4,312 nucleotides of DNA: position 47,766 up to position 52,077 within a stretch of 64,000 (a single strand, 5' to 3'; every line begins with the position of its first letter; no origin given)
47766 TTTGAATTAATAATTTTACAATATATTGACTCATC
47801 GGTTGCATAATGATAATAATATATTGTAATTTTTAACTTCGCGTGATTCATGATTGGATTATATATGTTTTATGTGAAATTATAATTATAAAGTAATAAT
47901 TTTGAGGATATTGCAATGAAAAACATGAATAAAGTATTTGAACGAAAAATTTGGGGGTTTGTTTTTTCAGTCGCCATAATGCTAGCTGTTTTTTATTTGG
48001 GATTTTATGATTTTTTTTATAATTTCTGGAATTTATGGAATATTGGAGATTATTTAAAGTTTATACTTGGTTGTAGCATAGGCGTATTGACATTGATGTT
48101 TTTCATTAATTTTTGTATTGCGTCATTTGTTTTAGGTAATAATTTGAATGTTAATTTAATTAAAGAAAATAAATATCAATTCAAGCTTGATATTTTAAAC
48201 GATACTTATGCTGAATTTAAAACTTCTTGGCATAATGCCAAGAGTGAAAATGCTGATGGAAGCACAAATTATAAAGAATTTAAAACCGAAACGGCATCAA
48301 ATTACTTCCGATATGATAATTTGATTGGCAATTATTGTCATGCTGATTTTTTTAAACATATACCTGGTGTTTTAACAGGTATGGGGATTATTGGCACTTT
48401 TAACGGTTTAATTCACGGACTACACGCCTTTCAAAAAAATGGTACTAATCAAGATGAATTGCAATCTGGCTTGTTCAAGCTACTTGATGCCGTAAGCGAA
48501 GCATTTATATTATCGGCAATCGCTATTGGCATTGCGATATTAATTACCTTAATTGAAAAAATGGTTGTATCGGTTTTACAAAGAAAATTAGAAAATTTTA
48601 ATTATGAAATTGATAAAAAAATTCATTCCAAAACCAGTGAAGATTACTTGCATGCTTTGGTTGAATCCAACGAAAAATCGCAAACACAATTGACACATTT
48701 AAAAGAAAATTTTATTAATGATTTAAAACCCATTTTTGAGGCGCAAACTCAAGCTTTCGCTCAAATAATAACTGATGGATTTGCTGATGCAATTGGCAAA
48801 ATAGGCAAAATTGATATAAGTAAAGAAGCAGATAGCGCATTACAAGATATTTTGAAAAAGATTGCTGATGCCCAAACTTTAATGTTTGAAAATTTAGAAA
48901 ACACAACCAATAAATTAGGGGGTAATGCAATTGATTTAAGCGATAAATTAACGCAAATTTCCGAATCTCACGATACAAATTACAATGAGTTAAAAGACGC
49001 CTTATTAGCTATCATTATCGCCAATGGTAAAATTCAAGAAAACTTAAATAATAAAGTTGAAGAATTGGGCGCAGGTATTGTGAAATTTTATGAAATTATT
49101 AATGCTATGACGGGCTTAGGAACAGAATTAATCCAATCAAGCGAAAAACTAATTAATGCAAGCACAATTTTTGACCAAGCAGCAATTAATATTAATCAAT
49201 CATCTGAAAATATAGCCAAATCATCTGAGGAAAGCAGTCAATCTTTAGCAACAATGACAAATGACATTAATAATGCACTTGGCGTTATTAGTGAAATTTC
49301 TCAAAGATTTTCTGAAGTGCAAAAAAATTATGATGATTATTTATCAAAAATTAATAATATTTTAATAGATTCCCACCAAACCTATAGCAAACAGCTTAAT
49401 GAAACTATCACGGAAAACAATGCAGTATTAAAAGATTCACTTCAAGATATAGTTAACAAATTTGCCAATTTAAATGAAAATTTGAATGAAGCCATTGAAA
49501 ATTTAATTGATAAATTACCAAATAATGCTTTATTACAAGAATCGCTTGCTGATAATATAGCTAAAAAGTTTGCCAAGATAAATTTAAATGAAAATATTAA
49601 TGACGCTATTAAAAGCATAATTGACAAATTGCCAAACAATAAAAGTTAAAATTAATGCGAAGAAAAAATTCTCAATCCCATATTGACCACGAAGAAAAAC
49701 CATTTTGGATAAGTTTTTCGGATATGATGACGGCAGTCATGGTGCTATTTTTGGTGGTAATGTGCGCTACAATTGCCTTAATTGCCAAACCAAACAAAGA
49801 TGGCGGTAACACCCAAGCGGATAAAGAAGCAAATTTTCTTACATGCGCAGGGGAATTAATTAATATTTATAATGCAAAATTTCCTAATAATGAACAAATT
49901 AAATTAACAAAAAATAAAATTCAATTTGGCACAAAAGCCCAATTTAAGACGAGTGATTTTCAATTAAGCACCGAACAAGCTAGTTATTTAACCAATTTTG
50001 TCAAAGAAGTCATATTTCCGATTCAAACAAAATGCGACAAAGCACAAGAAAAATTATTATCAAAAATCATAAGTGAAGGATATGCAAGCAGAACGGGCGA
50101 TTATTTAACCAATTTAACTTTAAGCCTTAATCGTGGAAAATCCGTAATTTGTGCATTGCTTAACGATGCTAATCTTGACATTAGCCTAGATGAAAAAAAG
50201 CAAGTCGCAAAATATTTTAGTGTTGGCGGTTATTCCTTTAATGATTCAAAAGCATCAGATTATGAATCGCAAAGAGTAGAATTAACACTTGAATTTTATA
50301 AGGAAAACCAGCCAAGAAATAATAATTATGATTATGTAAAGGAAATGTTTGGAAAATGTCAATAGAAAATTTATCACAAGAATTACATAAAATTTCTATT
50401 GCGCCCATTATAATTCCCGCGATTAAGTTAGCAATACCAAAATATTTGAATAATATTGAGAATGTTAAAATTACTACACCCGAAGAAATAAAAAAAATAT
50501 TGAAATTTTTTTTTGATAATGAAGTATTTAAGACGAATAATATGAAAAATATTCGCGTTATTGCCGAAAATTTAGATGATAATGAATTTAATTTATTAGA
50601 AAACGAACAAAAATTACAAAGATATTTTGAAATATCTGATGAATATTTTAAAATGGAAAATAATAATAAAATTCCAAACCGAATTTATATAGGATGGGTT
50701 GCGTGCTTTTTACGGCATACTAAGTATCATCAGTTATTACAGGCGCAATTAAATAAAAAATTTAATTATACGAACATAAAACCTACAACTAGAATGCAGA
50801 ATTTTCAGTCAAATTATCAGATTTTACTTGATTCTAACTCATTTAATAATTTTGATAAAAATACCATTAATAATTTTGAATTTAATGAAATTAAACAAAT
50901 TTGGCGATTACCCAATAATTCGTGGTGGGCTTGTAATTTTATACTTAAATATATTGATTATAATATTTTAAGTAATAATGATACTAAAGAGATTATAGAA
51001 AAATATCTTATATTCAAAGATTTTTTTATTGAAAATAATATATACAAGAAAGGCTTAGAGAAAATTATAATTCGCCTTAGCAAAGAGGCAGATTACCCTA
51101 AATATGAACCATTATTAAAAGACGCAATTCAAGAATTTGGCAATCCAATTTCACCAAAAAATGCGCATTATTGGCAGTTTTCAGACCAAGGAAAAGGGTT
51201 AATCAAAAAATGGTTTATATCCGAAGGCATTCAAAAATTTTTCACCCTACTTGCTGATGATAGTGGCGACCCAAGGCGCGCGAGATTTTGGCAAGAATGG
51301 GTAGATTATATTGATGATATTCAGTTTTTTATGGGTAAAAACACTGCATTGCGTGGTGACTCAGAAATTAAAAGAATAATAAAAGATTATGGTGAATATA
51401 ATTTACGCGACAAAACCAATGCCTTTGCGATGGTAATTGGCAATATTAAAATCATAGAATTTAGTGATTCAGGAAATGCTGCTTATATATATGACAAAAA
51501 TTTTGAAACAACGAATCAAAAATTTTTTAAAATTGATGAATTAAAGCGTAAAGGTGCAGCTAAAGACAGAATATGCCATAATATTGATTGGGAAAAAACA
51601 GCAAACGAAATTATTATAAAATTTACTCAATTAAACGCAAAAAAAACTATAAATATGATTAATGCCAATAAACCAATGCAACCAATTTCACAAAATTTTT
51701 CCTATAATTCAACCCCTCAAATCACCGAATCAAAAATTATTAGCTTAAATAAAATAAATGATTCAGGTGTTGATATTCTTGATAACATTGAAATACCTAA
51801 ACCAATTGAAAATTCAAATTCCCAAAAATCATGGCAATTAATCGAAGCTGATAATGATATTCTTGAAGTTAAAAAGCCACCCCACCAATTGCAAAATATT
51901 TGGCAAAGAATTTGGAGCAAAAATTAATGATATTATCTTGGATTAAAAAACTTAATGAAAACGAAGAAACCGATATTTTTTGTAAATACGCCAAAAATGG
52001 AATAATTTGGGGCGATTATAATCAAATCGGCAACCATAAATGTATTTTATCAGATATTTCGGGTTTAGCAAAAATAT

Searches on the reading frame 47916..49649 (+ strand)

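Call 61: search_protein_families(library=pfam, proteins=[window:47916-49649:+], max_evalue=0.001)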
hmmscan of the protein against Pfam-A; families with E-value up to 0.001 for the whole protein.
window:47916-49649:+ (577 aa): 1 family
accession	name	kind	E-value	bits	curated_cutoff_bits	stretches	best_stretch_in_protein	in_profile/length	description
PF01618.21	MotA_ExbB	-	3.8e-06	27.1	22.9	1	143-227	46-124/127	MotA/TolQ/ExbB proton channel family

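Call 62: search_protein_families(library=padloc, proteins=[window:47916-49649:+], max_evalue=0.00001)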
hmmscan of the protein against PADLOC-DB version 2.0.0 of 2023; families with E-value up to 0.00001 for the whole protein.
window:47916-49649:+ (577 aa): 16 families
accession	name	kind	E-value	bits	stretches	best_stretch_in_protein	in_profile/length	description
PDLC00598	ZorA1|ZorA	-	1.7e-67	226.3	2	86-318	58-294/663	MotA/ExbB/TolQ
PDLC00599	ZorA1|ZorA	-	1e-53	181.1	2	42-319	8-290/631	MotA/ExbB/TolQ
PDLC00603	ZorA1|ZorA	-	8.9e-41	138.3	1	86-276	70-258/727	MotA/ExbB/TolQ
PDLC00601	ZorA1|ZorA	-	2.2e-19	67.6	1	124-287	113-277/699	MotA/ExbB/TolQ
PDLC00606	ZorA1|ZorA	-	5.2e-15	52.9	1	90-532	77-508/636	MotA/ExbB/TolQ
PDLC00597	ZorA1|ZorA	-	1.2e-14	52.1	1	96-325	58-280/683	MotA/ExbB/TolQ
PDLC00600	ZorA1|ZorA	-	1.1e-13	48.7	1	129-347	126-338/677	MotA/ExbB/TolQ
PDLC00638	ZorA2|ZorA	-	1.6e-13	48.3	1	141-251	41-150/545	MotA/ExbB/TolQ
PDLC00637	ZorA2|ZorA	-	1.3e-12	45.3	1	145-283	40-172/420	MotA/ExbB/TolQ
PDLC00605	ZorA1|ZorA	-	1.6e-12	44.5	1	145-267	164-283/700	MotA/ExbB/TolQ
PDLC00595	ZorA1|ZorA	-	3.8e-11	40.5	1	146-352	138-358/487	MotA/ExbB/TolQ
PDLC00602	ZorA1|ZorA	-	1.2e-10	38.8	1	130-266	112-243/648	MotA/ExbB/TolQ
PDLC00640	ZorA2|ZorA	-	1.8e-10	38.1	1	142-239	41-133/590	MotA/ExbB/TolQ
PDLC00635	ZorA2|ZorA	-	1.2e-09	35.7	1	145-384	45-262/505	MotA/ExbB/TolQ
PDLC00636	ZorA2|ZorA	-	7.4e-09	33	1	143-570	39-411/461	MotA/ExbB/TolQ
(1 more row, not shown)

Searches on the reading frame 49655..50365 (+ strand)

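Call 61: search_protein_families(library=pfam, proteins=[window:49655-50365:+], max_evalue=0.001)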
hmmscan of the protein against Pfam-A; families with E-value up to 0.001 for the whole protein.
window:49655-50365:+ (236 aa): 1 family
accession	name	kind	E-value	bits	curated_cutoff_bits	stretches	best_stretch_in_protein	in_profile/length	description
PF13677.11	MotB_plug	-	4.9e-06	26.5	24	1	3-35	2-36/58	Membrane MotB of proton-channel complex MotA/MotB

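Call 62: search_protein_families(library=padloc, proteins=[window:49655-50365:+], max_evalue=0.00001)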
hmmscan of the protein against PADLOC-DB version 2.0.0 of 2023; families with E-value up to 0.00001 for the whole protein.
window:49655-50365:+ (236 aa): 6 families
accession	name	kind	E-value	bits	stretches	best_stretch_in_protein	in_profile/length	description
PDLC00611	ZorB1|ZorB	-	4.2e-62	208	1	5-236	8-237/240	MotB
PDLC00609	ZorB1|ZorB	-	1.3e-26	91.6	1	3-219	4-221/232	MotB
PDLC00641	ZorB2|ZorB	-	5.5e-14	50.4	1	6-211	5-221/238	MotB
PDLC00608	ZorB1|ZorB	-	2.2e-12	44.8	1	2-194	2-200/243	MotB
PDLC00612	ZorB1|ZorB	-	9.9e-09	33.1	0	110-194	160-242/293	MotB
PDLC00610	ZorB1|ZorB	-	2.9e-06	25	0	5-194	4-210/254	MotB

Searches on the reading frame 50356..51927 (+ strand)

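Call 61: search_protein_families(library=pfam, proteins=[window:50356-51927:+], max_evalue=0.001)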
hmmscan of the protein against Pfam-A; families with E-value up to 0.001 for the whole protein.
window:50356-51927:+ (523 aa): 1 family
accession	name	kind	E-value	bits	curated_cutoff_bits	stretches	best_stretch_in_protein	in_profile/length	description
PF15611.11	EH_Signature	-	1e-16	61.7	27.5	1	230-417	207-421/423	EH_Signature domain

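Call 62: search_protein_families(library=padloc, proteins=[window:50356-51927:+], max_evalue=0.00001)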
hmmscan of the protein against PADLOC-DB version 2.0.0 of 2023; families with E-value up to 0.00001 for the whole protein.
window:50356-51927:+ (523 aa): 6 families
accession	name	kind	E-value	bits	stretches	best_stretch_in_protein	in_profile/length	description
PDLC00613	ZorC1|ZorC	-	9e-35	118.4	1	156-441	175-478/570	EH signature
PDLC00625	ZorC1|ZorC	-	9.7e-23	78.6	1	85-425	109-473/551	EH signature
PDLC00616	ZorC1|ZorC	-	1.8e-18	64.5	1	178-419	205-465/575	EH signature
PDLC00614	ZorC1|ZorC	-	1.8e-14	51.4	1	76-423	106-448/465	EH signature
PDLC00624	ZorC1|ZorC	-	3.8e-10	37.2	1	175-425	199-464/560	EH signature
PDLC00620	ZorC1|ZorC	-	7.1e-06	23.3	0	282-426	256-416/432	EH signature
